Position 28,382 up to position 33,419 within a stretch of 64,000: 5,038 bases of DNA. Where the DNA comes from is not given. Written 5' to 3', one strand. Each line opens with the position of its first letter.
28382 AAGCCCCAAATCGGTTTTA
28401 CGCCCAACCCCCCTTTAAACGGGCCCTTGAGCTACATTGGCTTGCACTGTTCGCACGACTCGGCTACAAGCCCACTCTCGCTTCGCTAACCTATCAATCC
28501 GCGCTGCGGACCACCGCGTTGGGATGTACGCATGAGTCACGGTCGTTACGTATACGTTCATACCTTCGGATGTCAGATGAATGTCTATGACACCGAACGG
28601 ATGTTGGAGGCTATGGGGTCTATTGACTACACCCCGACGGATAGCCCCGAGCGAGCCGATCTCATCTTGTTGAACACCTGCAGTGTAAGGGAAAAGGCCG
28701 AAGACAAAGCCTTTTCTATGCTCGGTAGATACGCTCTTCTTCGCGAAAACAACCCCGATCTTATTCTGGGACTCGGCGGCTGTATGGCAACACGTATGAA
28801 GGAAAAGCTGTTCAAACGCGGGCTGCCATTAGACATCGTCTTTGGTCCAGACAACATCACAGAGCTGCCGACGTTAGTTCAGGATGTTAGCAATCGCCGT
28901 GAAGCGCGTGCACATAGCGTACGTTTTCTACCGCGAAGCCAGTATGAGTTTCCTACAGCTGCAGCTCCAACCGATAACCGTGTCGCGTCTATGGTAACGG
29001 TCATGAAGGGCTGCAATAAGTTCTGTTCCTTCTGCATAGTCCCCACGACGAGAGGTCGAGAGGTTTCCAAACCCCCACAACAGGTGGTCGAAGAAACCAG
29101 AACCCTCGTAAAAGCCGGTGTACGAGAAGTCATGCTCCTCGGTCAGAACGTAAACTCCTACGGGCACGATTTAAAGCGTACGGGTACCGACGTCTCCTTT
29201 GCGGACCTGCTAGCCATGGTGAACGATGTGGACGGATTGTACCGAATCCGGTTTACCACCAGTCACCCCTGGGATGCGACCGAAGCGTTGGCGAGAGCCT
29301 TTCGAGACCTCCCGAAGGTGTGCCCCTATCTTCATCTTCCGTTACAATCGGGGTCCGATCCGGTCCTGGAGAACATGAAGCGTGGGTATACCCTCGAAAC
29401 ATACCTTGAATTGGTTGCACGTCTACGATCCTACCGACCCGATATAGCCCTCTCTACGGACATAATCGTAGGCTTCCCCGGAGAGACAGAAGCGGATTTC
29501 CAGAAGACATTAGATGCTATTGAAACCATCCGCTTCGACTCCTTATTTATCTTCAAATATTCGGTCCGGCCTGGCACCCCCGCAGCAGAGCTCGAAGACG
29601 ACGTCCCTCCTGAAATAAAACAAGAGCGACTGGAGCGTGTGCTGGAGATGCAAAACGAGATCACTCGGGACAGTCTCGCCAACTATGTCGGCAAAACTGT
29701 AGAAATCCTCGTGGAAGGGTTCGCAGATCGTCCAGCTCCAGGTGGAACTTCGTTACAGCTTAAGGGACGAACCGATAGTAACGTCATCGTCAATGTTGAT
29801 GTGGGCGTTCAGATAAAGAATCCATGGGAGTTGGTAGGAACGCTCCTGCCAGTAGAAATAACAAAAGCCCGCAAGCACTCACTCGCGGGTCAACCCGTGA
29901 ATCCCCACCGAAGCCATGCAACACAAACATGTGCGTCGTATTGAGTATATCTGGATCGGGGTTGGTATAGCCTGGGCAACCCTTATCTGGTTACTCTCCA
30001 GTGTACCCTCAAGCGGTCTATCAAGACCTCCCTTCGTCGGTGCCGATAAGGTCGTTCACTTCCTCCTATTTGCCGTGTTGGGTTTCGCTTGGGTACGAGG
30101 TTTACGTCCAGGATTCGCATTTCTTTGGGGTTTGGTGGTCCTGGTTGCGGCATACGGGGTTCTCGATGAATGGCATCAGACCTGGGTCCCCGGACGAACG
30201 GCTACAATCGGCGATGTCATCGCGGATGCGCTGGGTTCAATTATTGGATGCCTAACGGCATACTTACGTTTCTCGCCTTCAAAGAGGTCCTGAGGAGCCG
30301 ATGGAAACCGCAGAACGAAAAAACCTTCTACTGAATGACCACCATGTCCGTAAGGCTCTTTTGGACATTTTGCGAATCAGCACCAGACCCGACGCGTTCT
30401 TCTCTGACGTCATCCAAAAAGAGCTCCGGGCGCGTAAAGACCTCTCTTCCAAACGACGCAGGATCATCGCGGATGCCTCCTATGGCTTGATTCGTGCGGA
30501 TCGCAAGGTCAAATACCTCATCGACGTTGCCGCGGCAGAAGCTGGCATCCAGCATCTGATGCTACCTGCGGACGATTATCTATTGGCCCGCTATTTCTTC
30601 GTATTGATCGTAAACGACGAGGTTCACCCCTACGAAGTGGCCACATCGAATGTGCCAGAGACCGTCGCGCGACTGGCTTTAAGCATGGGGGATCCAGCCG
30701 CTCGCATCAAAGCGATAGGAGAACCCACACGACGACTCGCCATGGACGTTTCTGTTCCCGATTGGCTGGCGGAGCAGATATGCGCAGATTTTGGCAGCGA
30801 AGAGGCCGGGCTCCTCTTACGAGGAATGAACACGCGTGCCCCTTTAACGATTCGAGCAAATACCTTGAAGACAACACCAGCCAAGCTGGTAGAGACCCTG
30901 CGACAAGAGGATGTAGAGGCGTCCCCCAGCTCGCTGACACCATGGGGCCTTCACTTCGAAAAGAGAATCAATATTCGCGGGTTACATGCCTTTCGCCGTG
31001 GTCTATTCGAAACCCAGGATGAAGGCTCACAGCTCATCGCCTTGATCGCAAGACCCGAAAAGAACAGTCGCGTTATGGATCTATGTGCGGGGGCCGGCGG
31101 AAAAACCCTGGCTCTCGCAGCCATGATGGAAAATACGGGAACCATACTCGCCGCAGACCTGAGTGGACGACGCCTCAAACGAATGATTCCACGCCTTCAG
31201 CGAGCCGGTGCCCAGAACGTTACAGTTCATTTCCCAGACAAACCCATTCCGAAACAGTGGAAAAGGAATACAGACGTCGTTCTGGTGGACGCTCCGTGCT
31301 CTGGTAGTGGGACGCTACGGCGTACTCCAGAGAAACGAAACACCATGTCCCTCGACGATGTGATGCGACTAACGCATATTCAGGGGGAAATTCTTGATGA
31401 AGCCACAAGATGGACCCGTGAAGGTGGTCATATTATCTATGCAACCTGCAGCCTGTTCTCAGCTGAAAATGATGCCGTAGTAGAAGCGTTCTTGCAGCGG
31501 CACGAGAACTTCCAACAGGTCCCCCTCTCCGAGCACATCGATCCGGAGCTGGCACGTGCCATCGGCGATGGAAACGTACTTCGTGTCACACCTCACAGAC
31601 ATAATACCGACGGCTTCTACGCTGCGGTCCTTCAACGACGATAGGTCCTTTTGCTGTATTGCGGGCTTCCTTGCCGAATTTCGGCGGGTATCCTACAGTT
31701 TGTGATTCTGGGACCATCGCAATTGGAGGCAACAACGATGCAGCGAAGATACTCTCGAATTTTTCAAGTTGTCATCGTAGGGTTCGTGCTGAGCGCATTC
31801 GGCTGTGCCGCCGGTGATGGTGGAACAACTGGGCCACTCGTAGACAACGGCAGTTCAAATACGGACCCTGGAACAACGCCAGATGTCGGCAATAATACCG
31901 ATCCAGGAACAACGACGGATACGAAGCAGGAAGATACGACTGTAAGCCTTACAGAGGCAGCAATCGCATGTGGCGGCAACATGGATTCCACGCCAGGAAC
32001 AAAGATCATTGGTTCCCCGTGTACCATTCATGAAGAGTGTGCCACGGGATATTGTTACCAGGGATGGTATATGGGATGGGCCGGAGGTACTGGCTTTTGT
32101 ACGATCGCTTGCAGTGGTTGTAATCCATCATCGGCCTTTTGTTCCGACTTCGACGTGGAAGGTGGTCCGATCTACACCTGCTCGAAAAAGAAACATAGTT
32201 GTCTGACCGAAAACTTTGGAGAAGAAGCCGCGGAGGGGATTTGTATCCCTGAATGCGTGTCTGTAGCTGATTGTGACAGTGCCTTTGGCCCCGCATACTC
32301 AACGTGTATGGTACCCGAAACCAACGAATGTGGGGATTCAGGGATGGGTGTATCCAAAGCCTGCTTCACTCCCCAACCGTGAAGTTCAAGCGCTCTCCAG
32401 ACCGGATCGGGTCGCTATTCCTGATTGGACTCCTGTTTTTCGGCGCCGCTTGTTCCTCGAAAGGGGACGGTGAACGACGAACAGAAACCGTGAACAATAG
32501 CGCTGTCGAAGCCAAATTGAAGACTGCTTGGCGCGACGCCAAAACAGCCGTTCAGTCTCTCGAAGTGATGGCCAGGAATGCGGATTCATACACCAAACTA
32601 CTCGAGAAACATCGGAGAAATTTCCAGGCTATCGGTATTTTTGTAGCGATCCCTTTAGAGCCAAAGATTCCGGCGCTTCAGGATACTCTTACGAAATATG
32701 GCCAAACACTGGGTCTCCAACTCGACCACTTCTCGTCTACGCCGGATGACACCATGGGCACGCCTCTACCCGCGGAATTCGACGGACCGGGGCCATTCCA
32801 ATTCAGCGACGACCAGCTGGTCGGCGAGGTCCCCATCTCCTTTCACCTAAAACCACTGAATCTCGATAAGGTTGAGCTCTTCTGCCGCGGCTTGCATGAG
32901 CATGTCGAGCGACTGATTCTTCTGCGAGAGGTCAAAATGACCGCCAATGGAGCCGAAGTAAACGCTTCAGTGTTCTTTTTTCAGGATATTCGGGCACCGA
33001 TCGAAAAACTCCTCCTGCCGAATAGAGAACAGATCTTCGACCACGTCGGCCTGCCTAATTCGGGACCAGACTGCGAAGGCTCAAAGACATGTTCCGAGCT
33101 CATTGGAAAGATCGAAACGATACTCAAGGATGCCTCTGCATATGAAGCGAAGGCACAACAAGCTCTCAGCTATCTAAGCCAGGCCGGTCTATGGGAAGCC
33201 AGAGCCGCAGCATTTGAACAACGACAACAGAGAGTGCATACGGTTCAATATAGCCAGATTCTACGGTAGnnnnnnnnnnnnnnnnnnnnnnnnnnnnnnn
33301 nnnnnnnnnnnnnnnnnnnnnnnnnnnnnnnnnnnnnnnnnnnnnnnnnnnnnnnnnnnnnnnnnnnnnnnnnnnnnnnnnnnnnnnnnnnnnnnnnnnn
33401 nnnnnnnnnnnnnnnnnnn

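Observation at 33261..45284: Orphan MCE protein, 1818-aa GT-C-like giant, prepilin peptidase and histidine kinase in one co-directional cluster, divergent from a pilin gene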

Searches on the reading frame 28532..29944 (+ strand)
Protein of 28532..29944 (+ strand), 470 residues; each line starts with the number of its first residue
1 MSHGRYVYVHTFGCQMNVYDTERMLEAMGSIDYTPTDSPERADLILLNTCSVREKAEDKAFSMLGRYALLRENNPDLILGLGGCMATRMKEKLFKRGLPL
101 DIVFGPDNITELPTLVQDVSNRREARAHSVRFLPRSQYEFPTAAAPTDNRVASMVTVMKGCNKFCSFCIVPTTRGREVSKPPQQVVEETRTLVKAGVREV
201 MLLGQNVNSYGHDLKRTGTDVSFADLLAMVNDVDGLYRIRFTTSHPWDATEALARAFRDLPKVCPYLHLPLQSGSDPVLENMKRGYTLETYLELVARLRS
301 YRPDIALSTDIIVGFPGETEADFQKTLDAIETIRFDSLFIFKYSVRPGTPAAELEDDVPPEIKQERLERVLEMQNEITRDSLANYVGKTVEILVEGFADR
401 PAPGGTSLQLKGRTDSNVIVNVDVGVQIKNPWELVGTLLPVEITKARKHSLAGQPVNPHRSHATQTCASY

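Call 85: search_protein_families(library=pfam, proteins=[window:28532-29944:+], max_evalue=0.001)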
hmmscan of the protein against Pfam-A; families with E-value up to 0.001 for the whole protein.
window:28532-29944:+ (470 aa): 3 families
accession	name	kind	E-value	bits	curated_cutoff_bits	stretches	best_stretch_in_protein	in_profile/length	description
PF04055.27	Radical_SAM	-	1.6e-28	100.4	29.5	1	156-329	2-165/166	Radical SAM superfamily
PF00919.26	UPF0004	-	8.5e-28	96.7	27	1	7-105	2-98/98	Uncharacterized protein family UPF0004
PF01938.26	TRAM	-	5.4e-06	26.6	21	1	385-456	3-61/61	TRAM domain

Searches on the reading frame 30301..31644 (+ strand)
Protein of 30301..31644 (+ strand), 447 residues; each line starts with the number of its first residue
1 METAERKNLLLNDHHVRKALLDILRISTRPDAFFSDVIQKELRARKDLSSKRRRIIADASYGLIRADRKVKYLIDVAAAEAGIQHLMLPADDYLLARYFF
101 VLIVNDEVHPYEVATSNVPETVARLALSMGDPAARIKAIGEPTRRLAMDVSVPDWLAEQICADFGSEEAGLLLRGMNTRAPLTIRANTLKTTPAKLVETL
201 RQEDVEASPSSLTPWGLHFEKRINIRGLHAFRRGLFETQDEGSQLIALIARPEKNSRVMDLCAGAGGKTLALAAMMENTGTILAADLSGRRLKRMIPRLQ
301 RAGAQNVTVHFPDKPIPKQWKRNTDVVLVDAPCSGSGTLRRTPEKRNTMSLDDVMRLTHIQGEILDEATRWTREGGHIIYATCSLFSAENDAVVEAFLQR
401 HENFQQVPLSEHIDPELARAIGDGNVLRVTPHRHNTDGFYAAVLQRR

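Call 85: search_protein_families(library=pfam, proteins=[window:30301-31644:+], max_evalue=0.001)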
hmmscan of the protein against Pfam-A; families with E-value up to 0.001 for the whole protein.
window:30301-31644:+ (447 aa): 5 families
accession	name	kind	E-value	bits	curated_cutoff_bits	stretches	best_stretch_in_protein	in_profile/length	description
PF01189.24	Methyltr_RsmB-F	-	2.1e-49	168.4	27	1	249-445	3-199/199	16S rRNA methyltransferase RsmB/F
PF22458.1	RsmF-B_ferredox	-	1.2e-14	54.6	27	1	153-225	2-73/74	Methyltr_RsmF/B-like, ferredoxin-like domain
PF13847.12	Methyltransf_31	-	6.6e-08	32.8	27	1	253-397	2-122/145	Methyltransferase domain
PF01728.25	FtsJ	-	1.2e-05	25.8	24.1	1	254-399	21-153/181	FtsJ-like methyltransferase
PF01209.24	Ubie_methyltran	-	0.00042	20.2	20.1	1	251-308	44-101/233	ubiE/COQ5 methyltransferase family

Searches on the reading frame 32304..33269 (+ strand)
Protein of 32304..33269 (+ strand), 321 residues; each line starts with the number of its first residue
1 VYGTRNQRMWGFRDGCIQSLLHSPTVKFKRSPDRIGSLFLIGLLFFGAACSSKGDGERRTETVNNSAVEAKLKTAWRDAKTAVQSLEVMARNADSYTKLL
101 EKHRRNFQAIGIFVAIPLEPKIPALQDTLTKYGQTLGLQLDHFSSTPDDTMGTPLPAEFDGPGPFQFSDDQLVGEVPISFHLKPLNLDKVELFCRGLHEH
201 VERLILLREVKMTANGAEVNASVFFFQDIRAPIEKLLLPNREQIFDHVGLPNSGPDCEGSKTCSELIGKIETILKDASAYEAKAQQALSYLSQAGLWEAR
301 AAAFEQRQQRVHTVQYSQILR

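Call 4: search_protein_families(library=pfam, proteins=[window:32304-33269:+], max_evalue=0.01)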
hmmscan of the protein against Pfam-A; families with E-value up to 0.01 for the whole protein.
window:32304-33269:+ (321 aa): 0 families
